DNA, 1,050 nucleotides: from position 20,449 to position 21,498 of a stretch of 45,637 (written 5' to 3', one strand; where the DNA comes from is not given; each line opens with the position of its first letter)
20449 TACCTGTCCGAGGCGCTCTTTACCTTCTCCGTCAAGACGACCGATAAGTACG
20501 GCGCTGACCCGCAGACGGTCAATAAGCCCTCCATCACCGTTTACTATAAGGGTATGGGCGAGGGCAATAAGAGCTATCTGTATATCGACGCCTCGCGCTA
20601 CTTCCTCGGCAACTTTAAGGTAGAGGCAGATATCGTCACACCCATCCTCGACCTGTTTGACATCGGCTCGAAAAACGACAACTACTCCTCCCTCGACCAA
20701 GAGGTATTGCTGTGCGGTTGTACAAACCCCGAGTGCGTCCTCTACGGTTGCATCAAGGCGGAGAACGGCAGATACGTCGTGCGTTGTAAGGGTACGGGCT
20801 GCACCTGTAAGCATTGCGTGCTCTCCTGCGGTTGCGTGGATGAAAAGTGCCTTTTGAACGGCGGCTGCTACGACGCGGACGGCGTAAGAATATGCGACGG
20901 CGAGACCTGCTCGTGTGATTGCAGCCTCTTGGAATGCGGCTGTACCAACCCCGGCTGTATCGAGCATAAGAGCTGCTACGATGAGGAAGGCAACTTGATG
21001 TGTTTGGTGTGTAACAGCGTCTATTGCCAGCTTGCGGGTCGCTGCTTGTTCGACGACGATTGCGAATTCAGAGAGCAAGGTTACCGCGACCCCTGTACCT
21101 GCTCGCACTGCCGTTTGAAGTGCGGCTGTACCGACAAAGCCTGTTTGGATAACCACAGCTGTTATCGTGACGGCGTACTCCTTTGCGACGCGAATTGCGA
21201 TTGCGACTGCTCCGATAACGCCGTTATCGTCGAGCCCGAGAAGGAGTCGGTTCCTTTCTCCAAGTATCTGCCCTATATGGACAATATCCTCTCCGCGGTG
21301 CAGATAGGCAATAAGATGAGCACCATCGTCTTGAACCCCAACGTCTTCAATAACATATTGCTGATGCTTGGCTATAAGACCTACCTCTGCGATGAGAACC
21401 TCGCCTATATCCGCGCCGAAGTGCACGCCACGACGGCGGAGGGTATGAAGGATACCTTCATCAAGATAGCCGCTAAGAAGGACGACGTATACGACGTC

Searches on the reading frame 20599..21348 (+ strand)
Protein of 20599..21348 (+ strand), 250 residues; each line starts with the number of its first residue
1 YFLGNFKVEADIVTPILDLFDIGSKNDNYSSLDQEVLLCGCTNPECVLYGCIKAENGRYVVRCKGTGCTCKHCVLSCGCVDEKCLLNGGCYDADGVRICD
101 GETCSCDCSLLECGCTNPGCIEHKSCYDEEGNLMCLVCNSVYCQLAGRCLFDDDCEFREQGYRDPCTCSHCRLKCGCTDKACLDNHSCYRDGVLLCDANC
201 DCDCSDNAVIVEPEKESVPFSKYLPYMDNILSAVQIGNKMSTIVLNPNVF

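Call 6: search_protein_families(library=pfam, proteins=[window:20599-21348:+], max_evalue=10)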
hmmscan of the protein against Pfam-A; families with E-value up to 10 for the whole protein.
window:20599-21348:+ (250 aa): 1 family
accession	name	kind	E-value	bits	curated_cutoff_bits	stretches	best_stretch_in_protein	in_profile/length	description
PF08596.16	Lgl_C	-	0.2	10.8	20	1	25-76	149-197/393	Lethal giant larvae(Lgl) like, C-terminal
